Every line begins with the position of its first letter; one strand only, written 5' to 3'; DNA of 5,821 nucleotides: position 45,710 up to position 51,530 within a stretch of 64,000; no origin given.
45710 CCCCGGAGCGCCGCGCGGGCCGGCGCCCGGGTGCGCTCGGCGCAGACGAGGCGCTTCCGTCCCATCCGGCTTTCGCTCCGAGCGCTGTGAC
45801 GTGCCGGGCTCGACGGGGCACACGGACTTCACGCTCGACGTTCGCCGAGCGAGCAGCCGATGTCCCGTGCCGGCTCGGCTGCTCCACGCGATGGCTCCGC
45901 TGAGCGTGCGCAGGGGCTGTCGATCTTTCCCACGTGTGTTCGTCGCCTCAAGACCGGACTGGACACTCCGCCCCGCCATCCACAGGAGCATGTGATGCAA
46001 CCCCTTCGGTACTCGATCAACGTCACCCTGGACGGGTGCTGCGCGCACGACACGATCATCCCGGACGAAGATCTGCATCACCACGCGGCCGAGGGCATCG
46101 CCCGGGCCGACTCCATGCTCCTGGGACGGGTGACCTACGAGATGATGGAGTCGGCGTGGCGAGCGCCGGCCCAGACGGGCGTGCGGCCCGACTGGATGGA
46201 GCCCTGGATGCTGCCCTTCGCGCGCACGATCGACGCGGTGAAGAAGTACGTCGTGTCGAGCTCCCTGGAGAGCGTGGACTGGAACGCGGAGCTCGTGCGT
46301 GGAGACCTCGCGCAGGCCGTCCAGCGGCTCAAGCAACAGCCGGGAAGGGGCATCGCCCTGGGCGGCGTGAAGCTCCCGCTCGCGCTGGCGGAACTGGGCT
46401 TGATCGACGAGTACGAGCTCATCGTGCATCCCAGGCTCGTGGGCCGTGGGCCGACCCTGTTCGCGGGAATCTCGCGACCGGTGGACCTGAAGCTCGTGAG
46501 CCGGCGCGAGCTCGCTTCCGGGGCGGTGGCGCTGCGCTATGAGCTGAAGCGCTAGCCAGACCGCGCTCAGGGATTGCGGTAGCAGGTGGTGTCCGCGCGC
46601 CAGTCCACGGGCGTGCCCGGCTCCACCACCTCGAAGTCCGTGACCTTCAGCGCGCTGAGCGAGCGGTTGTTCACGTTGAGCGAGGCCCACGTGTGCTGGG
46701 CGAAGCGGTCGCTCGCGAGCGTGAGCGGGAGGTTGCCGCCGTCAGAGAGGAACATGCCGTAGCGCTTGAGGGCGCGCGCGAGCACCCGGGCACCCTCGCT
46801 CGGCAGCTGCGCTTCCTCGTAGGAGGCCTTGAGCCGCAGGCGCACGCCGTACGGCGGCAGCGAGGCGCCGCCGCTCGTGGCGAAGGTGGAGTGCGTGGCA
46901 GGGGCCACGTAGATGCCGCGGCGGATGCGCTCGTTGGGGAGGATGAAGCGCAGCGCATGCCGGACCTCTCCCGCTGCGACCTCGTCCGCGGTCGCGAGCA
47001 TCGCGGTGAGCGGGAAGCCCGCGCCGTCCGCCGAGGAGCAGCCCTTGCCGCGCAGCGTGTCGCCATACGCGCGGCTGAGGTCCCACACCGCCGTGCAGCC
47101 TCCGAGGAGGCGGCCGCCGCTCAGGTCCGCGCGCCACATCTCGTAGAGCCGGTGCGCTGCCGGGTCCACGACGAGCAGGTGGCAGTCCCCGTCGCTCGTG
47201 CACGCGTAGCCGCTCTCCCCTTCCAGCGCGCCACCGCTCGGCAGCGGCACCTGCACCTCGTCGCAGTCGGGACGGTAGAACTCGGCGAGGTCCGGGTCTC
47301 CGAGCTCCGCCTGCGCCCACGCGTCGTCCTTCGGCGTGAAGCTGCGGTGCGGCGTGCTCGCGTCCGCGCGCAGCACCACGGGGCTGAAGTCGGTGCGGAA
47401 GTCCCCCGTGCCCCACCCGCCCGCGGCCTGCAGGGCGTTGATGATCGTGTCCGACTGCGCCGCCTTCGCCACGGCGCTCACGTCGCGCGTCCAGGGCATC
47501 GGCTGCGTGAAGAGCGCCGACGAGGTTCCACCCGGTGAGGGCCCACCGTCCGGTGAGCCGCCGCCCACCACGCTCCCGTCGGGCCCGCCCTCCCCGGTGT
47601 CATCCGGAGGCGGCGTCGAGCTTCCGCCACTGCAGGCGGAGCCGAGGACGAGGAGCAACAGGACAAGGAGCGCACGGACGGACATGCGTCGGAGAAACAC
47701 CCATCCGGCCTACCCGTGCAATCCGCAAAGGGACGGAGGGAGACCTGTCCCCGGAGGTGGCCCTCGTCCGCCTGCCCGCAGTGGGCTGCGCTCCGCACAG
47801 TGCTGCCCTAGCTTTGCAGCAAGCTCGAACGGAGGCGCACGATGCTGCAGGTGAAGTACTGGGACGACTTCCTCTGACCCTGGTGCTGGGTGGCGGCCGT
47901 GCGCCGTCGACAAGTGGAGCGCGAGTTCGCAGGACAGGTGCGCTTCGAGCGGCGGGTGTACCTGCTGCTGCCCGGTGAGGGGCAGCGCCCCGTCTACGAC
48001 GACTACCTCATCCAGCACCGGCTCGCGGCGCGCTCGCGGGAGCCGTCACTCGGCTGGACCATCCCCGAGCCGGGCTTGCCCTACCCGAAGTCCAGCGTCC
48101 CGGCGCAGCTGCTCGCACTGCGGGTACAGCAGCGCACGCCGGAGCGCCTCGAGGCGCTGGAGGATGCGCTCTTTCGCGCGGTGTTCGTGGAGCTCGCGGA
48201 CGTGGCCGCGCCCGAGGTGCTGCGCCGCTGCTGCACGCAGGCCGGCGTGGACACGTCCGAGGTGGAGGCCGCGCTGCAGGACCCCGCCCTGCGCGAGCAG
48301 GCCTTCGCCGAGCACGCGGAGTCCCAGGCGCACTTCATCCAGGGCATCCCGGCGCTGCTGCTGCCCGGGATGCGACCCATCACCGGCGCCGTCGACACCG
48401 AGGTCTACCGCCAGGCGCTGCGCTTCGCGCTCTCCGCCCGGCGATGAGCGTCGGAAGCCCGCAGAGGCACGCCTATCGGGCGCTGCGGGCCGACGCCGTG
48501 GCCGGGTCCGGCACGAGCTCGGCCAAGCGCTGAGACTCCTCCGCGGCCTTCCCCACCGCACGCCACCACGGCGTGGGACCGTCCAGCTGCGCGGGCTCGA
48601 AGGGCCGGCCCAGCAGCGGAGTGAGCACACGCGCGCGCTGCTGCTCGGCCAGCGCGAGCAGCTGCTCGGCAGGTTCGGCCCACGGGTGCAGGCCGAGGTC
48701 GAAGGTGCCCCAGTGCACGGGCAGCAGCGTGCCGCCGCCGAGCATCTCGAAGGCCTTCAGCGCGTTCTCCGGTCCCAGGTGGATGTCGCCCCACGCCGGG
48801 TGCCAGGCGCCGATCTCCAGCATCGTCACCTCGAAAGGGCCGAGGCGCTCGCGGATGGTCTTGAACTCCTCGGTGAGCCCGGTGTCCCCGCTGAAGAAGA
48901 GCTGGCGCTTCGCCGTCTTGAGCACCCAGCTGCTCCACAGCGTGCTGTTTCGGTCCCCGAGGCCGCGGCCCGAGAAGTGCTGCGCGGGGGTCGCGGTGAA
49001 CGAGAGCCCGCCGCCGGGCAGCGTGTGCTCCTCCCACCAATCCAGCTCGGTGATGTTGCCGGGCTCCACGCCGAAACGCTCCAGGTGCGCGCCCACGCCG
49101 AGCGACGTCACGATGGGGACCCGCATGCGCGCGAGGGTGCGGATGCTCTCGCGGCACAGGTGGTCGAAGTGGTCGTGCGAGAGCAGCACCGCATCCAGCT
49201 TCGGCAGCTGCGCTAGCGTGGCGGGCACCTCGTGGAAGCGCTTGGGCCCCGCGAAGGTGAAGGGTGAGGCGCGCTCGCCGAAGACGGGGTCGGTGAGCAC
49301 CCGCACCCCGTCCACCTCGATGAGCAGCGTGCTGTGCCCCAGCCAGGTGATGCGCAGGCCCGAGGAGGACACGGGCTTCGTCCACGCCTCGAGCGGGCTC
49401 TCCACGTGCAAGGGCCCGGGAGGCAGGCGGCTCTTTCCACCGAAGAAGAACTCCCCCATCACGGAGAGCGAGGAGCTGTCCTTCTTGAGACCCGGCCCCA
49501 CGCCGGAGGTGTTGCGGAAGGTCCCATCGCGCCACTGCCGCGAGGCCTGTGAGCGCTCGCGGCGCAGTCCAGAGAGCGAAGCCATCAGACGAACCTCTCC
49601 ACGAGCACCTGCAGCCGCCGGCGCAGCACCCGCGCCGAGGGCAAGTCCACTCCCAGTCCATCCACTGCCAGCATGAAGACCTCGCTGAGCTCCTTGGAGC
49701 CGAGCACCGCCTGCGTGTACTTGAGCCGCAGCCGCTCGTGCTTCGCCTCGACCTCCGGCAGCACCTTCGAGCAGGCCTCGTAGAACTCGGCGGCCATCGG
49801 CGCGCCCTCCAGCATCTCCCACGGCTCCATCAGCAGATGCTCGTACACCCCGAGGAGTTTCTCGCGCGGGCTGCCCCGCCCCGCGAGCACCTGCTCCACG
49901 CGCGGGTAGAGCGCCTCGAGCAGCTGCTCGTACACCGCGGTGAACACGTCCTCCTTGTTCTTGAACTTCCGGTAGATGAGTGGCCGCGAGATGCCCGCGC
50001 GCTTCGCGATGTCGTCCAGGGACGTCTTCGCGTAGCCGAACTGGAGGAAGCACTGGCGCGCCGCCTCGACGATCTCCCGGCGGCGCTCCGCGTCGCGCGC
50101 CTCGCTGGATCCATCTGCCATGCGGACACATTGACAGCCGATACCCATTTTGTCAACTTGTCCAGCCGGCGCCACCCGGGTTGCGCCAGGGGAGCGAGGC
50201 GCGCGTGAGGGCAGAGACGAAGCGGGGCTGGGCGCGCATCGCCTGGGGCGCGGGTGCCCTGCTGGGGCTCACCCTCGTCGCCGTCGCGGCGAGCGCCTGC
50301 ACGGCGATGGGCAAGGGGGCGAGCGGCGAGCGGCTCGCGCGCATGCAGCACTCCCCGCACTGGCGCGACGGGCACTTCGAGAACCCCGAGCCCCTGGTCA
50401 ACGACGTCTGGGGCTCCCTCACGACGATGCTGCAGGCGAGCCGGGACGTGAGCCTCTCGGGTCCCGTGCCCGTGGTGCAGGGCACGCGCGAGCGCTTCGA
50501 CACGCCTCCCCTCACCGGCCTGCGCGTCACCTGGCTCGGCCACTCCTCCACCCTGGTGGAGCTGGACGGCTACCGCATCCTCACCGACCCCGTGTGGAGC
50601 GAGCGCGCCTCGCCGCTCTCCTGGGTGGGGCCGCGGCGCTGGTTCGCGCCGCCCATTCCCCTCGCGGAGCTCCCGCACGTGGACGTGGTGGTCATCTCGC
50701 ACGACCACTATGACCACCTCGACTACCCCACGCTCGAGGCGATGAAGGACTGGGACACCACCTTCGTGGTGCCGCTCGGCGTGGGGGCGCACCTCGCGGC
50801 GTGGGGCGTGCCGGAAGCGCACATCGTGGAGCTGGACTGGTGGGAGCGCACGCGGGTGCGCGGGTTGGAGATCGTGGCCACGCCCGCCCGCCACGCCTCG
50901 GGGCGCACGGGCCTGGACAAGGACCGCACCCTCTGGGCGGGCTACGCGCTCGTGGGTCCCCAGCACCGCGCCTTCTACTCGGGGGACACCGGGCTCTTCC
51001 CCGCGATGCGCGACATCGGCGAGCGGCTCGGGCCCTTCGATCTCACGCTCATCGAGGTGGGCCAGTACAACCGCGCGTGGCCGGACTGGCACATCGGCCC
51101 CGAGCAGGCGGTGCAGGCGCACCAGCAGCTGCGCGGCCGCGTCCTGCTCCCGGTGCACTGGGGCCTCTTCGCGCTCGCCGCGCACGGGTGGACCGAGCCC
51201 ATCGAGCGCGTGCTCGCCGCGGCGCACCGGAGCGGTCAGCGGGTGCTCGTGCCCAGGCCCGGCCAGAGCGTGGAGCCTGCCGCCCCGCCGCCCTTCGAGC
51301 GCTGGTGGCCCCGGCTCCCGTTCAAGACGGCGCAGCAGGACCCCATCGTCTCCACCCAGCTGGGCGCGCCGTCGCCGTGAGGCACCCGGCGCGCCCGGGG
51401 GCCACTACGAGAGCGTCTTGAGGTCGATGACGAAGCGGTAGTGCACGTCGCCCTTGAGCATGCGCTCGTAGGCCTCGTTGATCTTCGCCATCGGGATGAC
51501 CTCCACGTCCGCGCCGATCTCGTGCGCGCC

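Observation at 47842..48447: Candidate selenocysteine-containing DsbA/FrnE-like oxidoreductase, split by the ORF track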

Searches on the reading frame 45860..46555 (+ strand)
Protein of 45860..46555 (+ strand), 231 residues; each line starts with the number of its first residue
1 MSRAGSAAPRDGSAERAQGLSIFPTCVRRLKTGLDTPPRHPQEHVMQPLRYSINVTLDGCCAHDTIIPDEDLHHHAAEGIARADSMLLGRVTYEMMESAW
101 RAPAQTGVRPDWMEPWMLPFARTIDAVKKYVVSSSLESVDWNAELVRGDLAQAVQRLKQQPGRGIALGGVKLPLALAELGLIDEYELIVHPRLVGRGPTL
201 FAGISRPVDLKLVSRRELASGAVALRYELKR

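Call 34: search_protein_families(library=pfam, proteins=[window:45860-46555:+], max_evalue=0.001)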
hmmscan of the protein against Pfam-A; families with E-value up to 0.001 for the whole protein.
window:45860-46555:+ (231 aa): 1 family
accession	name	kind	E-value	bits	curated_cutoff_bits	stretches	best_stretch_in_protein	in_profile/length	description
PF01872.23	RibD_C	-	3.6e-13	50.2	24.1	1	51-223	5-196/197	RibD C-terminal domain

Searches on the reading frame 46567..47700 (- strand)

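Call 34: search_protein_families(library=pfam, proteins=[window:46567-47700:-], max_evalue=0.001)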
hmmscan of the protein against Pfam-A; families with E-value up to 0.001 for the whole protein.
window:46567-47700:- (377 aa): 0 families

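Call 42: search_protein_families(library=ncbifam, proteins=[window:46567-47700:-], max_evalue=0.01)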
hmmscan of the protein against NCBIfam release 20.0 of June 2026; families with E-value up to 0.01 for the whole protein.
window:46567-47700:- (377 aa): 1 family
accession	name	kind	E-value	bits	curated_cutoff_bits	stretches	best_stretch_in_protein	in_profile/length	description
NF058595.1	invert_tail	domain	0.0072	16.7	37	1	6-43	53-90/113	lipo-invert putative C-terminal anchoring domain-containing protein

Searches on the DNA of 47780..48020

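Call 41: search_rna_families(source=window, start=47780, end=48020, threshold=evalue, max_evalue=10)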
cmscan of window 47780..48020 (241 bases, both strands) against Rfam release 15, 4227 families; matches with E-value up to 10: 1.
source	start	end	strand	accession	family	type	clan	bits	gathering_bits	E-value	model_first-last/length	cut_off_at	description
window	47803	47971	-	RF02042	HOTTIP_3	Gene; lncRNA;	-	6.2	50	1.9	162-353/353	no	HOXA transcript at the distal tip, conserved region 3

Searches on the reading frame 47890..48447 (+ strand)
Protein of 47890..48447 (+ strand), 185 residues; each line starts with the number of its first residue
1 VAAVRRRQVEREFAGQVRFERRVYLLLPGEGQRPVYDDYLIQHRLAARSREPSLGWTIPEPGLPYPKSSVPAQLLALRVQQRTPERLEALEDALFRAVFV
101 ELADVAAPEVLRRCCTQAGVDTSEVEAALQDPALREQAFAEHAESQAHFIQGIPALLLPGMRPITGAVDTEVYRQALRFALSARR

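Call 9: find_encoding_contigs(protein=window:47890-48447:+, flank=10000, max_places=6)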
Protein window:47890-48447:+ (185 aa): no gene with exactly this product is on record in the collection.

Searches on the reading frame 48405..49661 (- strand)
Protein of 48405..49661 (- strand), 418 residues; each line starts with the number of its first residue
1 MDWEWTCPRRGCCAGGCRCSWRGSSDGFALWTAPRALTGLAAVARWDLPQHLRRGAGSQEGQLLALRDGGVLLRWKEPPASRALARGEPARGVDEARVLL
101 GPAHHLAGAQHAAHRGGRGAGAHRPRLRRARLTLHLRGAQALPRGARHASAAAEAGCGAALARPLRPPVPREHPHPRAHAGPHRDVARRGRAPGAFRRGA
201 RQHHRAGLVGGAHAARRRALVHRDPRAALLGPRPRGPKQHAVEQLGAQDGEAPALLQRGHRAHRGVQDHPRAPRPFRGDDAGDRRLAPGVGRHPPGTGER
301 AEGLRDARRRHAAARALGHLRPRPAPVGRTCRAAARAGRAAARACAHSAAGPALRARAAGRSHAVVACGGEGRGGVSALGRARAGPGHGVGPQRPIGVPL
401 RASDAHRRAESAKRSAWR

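Call 34: search_protein_families(library=pfam, proteins=[window:48405-49661:-], max_evalue=0.001)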
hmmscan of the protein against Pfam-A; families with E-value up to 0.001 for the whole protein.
window:48405-49661:- (418 aa): 0 families

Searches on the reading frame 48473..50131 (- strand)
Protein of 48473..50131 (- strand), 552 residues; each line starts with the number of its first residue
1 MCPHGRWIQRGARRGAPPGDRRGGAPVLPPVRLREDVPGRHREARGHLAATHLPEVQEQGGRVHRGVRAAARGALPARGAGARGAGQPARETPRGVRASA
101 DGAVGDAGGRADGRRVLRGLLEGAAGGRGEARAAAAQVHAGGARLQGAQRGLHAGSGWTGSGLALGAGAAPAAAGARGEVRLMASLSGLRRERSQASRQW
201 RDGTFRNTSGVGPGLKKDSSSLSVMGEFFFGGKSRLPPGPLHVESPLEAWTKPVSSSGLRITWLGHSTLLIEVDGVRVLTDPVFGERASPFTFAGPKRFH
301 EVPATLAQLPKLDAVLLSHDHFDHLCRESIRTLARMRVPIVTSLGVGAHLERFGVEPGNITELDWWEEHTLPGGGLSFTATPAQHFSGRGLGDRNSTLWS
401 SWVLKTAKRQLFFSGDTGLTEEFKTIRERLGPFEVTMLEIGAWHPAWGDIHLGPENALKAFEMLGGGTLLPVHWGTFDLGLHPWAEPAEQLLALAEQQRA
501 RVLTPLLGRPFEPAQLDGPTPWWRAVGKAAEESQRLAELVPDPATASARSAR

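Call 34: search_protein_families(library=pfam, proteins=[window:48473-50131:-], max_evalue=0.001)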
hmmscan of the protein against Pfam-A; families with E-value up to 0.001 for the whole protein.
window:48473-50131:- (552 aa): 3 families
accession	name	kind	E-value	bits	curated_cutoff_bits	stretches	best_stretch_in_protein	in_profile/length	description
PF12706.13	Lactamase_B_2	-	1.2e-49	169.1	27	1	277-474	2-200/200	Beta-lactamase superfamily domain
PF13483.12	Lactamase_B_3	-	6.1e-17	62.5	24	1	260-473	1-160/160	Beta-lactamase superfamily domain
PF00753.33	Lactamase_B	-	2.7e-05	24.6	22.7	1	262-325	2-57/196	Metallo-beta-lactamase superfamily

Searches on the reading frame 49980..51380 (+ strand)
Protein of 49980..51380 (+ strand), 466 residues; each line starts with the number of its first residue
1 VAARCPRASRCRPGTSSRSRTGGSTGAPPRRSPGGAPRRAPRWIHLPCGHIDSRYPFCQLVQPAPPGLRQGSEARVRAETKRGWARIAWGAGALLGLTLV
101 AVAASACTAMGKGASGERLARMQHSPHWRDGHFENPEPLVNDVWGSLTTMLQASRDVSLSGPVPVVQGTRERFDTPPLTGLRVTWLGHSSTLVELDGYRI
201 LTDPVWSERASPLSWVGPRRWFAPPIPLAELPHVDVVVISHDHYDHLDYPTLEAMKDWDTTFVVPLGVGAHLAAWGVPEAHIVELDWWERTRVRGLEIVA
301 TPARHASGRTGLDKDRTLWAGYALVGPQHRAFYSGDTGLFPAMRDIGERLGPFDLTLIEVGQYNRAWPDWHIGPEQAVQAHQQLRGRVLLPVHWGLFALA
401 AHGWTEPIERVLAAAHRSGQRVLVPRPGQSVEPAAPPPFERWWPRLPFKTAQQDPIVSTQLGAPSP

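Call 34: search_protein_families(library=pfam, proteins=[window:49980-51380:+], max_evalue=0.001)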
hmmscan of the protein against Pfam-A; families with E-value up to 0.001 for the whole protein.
window:49980-51380:+ (466 aa): 3 families
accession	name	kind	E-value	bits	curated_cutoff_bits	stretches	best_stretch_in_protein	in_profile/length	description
PF12706.13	Lactamase_B_2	-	2.4e-52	177.9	27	1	199-394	2-200/200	Beta-lactamase superfamily domain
PF13483.12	Lactamase_B_3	-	1.2e-17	64.8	24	1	182-393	1-160/160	Beta-lactamase superfamily domain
PF00753.33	Lactamase_B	-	2e-05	25.1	22.7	1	184-246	2-56/196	Metallo-beta-lactamase superfamily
